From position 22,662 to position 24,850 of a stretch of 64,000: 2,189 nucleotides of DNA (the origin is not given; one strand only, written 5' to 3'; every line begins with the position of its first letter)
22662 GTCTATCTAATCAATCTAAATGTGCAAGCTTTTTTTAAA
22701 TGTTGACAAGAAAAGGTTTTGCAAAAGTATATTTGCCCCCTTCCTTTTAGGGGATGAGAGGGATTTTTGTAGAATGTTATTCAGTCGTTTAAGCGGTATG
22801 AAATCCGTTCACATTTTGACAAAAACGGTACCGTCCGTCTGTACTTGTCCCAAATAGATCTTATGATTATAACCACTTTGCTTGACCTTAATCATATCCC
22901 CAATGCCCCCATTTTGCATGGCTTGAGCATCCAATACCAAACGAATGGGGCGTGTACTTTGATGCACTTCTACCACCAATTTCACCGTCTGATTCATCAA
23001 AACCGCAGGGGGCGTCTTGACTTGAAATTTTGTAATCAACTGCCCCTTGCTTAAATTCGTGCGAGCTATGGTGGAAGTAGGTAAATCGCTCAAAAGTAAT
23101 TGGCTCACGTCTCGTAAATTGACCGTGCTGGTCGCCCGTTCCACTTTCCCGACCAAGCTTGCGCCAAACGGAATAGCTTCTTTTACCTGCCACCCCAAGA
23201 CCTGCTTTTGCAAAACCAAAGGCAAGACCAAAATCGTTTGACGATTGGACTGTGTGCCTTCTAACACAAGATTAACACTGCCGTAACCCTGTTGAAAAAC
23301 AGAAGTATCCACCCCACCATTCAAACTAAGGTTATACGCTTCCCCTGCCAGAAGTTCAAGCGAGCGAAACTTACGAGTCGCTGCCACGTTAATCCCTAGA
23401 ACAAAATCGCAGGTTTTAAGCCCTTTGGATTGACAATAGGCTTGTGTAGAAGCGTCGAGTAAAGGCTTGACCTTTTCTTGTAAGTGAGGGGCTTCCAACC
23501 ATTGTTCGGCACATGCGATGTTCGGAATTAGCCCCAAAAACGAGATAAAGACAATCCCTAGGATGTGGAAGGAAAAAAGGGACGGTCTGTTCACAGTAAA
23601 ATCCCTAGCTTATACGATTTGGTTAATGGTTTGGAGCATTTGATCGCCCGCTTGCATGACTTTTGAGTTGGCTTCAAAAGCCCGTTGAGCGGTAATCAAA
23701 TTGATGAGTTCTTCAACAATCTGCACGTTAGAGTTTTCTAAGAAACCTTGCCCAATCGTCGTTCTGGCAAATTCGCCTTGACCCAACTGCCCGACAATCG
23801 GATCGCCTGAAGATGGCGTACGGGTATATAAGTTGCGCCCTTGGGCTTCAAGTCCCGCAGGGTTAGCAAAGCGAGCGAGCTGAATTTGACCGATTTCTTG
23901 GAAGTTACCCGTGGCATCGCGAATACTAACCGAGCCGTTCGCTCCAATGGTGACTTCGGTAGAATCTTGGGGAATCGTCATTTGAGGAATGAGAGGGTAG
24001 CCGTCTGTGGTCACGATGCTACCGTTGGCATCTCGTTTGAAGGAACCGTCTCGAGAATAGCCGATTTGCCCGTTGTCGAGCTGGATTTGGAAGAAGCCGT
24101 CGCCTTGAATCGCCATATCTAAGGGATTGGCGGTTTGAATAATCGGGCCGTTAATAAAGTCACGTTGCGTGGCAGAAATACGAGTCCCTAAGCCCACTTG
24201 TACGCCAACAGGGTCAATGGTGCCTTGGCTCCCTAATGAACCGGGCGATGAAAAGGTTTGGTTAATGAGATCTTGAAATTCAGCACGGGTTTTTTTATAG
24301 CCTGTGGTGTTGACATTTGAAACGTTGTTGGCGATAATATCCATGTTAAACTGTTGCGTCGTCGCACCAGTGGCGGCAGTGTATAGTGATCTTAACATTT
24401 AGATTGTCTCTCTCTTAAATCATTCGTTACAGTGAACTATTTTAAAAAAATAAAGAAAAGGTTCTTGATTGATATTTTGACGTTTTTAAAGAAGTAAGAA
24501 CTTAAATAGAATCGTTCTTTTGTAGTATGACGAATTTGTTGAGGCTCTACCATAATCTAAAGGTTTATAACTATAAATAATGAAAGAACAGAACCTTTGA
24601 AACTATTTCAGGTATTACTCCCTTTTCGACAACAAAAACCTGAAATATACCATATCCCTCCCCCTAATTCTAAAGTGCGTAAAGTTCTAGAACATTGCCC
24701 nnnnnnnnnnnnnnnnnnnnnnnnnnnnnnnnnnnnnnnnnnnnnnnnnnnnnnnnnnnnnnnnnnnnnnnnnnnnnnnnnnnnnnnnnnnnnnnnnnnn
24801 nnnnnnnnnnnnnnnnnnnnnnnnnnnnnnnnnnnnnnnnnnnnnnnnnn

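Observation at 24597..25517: Kinase-like ORFan in an AT-rich island between flgG and a large ORFan operon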

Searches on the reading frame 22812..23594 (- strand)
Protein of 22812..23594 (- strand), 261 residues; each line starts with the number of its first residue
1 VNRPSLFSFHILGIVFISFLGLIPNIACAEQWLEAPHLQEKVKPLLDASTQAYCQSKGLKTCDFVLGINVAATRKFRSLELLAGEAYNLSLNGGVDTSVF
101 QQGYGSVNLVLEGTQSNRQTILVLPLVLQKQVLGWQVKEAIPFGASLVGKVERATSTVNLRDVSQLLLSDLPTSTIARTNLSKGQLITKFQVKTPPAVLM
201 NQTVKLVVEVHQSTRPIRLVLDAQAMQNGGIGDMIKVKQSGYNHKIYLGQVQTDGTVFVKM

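Call 4: search_protein_families(library=pfam, proteins=[window:22812-23594:-], max_evalue=1)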
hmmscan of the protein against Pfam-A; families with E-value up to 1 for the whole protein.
window:22812-23594:- (261 aa): 2 families
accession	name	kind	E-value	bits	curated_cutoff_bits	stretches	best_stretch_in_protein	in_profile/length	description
PF13144.11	ChapFlgA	-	5.1e-11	43.1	23.8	1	155-258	23-121/122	Chaperone for flagella basal body P-ring formation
PF20770.3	PAN2_N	-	0.15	11.6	26.6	1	128-214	75-159/301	PAN2 N-terminal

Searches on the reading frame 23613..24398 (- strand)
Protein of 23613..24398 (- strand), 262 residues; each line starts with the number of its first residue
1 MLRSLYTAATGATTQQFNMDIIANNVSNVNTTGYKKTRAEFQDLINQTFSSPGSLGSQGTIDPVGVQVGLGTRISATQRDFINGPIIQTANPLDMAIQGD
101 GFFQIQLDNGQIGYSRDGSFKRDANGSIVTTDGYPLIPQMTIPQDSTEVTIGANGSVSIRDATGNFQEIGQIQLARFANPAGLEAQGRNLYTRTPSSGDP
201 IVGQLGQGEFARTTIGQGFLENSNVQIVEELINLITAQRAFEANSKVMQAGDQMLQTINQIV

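Call 34: search_protein_families(library=pfam, proteins=[window:23613-24398:-], max_evalue=0.1)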
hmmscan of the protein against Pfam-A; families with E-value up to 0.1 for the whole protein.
window:23613-24398:- (262 aa): 4 families
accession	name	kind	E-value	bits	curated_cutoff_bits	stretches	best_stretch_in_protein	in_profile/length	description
PF22692.1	LlgE_F_G_D1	-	3.6e-25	88.3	27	1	96-158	1-63/64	Flagellar hook protein FlgE/F/G D1 domain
PF06429.18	Flg_bbr_C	-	6.4e-22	77.2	23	1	217-261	2-46/46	Flagellar basal body rod FlgEFG protein C-terminal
PF00460.25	Flg_bb_rod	-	4e-10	39.9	20.7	1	5-35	1-31/31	Flagella basal body rod protein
PF14206.11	Cys_rich_CPCC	-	0.058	13.6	24.5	0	145-173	34-61/75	Cysteine-rich CPCC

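Call 35: search_protein_families(library=ncbifam, proteins=[window:23613-24398:-], max_evalue=1)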
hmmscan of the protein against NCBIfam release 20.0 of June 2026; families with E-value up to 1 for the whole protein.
window:23613-24398:- (262 aa): 32 families (the best 25 are shown)
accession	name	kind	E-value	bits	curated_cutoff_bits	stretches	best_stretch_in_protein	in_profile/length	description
TIGR02488.1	flgG_G_neg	equivalog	1.2e-98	329.7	252.75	1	4-260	1-257/259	flagellar basal-body rod protein FlgG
NF009456.0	PRK12816.1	equivalog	3.8e-89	298.8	416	1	1-260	1-261/264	flagellar basal body rod protein FlgG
TIGR03506.1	FlgEFG_subfam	subfamily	1.9e-75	254.7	70.25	2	3-136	1-121/351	flagellar hook-basal body complex protein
NF009278.1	PRK12636.1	equivalog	4.1e-66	223.2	350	1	1-258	1-258/263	flagellar basal body rod protein FlgG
NF004241.1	PRK05682.1-5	equivalog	7.4e-57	193.4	469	2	1-141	1-140/446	flagellar hook protein FlgE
NF004238.1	PRK05682.1-1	equivalog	7.4e-56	190.2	400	2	10-136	8-121/414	flagellar hook protein FlgE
TIGR02489.1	flgE_epsilon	equivalog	1.2e-51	176.2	412.85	2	1-169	1-168/719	flagellar hook protein FlgE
TIGR02490.1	flgF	equivalog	9.4e-49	165.9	178.5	1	5-242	1-218/218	flagellar basal-body rod protein FlgF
NF004243.1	PRK05682.2-2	equivalog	1.3e-43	149.7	801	2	143-260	302-417/420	flagellar hook protein FlgE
NF004240.1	PRK05682.1-4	equivalog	2.4e-42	145.8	472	2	147-261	330-442/443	flagellar hook protein FlgE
NF009331.1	PRK12689.1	equivalog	9.5e-41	139.6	347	1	15-256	15-242/252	flagellar basal-body rod protein FlgF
NF004242.0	PRK05682.2-1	equivalog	1.3e-39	136.2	365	2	148-258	309-417/422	flagellar hook protein FlgE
NF005286.1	PRK06803.1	equivalog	2.8e-38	132.1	467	2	147-259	289-399/402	flagellar hook protein FlgE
NF009280.2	PRK12640.1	subfamily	4.1e-37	128.1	210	1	1-261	1-242/246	flagellar basal body rod protein FlgF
NF009332.0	PRK12690.1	equivalog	7.4e-37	126.9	288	1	4-258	4-232/239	flagellar hook-basal body complex protein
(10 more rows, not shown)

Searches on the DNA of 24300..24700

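Call 42: search_rna_families(source=window, start=24300, end=24700, threshold=evalue, max_evalue=1)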
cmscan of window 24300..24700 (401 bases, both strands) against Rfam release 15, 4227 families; matches with E-value up to 1: 1.
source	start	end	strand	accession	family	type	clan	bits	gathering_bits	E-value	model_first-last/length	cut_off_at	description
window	24493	24515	+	RF01072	TMV_UPD-PK3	Cis-reg;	-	14.6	34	0.43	1-31/31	no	Pseudoknot of upstream pseudoknot domain (UPD) of the 3'UTR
